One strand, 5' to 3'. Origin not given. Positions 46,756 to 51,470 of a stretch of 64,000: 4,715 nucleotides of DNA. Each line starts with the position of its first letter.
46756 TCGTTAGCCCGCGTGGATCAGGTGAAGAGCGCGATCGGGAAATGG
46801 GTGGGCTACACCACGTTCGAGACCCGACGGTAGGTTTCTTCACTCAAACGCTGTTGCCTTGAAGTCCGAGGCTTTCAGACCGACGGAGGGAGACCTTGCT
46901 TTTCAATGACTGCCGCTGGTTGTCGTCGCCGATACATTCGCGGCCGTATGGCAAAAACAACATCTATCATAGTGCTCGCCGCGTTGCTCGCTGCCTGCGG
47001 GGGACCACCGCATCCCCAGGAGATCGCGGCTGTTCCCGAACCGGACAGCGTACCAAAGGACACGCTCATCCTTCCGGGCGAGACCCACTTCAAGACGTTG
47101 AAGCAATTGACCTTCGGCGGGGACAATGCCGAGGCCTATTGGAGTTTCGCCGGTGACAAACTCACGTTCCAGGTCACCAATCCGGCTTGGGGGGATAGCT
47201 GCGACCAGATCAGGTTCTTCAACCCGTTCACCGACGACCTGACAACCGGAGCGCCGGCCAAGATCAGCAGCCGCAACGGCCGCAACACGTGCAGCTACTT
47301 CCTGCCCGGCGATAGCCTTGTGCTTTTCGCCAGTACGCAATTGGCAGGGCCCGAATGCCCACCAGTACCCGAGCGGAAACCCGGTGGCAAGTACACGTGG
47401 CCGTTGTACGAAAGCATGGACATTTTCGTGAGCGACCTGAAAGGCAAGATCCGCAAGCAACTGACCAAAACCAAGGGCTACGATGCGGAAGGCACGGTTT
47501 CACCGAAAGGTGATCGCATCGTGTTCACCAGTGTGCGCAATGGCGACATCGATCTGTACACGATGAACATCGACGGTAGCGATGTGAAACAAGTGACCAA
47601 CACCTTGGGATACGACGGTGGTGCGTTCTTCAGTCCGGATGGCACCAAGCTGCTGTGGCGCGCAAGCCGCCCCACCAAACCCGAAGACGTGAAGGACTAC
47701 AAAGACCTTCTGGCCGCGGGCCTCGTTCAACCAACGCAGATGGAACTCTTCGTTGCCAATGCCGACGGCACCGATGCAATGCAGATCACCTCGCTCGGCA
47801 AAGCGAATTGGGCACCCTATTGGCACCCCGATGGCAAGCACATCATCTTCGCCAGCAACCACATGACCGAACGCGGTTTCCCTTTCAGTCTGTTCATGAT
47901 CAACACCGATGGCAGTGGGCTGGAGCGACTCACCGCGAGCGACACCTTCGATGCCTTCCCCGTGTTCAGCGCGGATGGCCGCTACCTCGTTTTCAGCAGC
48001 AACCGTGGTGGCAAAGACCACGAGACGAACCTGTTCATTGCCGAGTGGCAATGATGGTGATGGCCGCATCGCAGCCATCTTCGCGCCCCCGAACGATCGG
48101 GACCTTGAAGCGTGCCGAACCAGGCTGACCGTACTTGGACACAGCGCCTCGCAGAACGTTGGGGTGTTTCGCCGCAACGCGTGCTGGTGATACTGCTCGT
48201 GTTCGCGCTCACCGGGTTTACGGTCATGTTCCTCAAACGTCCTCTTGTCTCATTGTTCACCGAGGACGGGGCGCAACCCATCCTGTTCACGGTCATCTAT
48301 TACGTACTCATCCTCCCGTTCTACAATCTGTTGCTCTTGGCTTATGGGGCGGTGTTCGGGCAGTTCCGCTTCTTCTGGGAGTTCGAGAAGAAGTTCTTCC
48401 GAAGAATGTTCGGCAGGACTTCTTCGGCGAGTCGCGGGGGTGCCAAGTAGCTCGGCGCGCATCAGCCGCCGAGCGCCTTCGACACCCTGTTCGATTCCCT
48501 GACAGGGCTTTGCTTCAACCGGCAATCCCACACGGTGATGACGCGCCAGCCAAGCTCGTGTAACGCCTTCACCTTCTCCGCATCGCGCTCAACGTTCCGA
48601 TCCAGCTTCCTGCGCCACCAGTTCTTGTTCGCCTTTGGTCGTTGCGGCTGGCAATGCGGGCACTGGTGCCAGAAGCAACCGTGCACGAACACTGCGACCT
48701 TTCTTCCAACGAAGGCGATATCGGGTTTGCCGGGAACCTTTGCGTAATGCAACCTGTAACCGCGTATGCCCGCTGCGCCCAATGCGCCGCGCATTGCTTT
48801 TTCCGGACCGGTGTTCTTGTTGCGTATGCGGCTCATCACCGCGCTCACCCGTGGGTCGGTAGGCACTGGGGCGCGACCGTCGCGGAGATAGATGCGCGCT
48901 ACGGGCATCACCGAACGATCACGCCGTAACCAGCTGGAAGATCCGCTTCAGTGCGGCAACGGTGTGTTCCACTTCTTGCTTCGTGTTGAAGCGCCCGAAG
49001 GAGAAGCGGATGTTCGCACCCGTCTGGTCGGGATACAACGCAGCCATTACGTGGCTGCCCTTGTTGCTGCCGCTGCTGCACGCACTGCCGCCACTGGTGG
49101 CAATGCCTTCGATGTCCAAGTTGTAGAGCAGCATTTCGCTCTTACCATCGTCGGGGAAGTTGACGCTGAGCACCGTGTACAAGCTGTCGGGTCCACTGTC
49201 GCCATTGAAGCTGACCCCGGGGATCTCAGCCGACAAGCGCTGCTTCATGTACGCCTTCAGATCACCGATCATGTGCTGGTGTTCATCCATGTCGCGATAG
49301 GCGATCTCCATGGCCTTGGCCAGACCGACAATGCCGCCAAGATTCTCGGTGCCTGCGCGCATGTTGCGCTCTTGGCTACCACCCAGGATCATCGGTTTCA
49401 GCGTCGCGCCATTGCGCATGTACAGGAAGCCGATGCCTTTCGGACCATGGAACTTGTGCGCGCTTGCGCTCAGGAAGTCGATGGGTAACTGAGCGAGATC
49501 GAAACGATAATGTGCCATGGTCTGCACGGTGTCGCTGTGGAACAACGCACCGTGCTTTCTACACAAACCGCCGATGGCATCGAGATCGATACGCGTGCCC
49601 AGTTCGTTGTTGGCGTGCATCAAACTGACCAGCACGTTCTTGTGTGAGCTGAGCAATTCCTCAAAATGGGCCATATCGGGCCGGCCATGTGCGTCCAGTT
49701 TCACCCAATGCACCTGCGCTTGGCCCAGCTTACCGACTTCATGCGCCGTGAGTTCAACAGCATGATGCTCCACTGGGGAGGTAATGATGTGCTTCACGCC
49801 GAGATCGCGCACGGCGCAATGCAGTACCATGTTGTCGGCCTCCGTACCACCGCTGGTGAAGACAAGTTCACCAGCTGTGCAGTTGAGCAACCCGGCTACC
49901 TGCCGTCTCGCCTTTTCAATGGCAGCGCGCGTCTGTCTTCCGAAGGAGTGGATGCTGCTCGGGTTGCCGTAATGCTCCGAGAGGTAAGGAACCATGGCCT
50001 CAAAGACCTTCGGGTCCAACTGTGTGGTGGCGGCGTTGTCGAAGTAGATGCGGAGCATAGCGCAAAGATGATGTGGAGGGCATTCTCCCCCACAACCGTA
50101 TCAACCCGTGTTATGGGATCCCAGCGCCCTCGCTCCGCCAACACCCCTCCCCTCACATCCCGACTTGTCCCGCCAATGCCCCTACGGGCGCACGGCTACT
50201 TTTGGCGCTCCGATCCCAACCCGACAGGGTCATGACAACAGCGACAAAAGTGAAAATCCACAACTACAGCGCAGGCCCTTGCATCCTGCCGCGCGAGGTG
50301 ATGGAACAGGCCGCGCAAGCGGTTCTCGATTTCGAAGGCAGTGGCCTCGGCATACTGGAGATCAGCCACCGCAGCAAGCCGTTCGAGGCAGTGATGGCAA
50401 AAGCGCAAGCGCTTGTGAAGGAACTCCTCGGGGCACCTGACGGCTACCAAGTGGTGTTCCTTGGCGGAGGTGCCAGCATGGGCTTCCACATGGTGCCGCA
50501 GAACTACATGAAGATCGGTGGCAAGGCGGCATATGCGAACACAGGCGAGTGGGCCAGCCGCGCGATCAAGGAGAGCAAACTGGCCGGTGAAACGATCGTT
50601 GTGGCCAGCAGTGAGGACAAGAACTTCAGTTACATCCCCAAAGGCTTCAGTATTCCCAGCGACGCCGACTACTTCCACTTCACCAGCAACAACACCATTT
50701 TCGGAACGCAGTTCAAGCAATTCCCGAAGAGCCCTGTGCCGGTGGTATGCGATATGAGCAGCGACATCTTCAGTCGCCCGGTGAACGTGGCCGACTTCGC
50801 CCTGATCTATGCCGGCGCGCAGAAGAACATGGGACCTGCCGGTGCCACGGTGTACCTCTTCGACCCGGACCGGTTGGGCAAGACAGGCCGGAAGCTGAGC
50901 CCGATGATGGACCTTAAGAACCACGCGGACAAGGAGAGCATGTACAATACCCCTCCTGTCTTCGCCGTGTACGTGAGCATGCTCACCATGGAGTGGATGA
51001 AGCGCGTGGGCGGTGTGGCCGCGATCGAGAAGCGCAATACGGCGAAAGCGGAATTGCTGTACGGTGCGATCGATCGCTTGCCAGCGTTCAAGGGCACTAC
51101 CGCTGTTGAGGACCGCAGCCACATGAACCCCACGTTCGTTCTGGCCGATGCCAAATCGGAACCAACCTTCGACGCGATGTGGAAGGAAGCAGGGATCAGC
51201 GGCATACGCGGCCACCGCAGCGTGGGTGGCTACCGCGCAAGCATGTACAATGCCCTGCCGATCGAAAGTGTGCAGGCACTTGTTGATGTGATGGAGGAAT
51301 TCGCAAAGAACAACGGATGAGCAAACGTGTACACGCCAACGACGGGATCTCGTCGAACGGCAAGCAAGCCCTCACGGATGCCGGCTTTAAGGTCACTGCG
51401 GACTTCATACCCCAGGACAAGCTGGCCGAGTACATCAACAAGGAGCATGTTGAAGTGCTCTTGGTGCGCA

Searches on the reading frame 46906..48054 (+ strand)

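Call 19: search_protein_families(library=pfam, proteins=[window:46906-48054:+], max_evalue=0.001)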
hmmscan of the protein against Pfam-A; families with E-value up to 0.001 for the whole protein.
window:46906-48054:+ (382 aa): 2 families
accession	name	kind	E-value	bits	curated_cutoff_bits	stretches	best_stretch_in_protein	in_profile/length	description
PF07676.18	PD40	-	3.9e-33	113.1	20.9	3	183-218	1-37/38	WD40-like Beta Propeller Repeat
PF04069.17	OpuAC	-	0.00075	19.6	21.2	0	180-271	17-111/257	Substrate binding domain of ABC-type glycine betaine transport system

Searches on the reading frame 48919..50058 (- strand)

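Call 57: search_protein_families(library=pfam, proteins=[window:48919-50058:-], max_evalue=0.01)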
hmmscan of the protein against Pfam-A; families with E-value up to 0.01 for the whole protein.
window:48919-50058:- (379 aa): 2 families
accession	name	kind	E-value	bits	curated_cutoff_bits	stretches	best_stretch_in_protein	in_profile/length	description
PF00266.25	Aminotran_5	-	2e-83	280.9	21.5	1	4-364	1-369/371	Aminotransferase class-V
PF01212.27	Beta_elim_lyase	-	0.00011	22.1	27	1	65-177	50-169/288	Beta-eliminating lyase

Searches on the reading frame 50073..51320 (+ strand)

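Call 57: search_protein_families(library=pfam, proteins=[window:50073-51320:+], max_evalue=0.01)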
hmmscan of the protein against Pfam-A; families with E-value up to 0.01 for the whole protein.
window:50073-51320:+ (415 aa): 1 family
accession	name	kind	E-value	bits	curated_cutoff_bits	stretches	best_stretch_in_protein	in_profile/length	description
PF00266.25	Aminotran_5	-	2.4e-35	122.6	21.5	1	63-403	2-371/371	Aminotransferase class-V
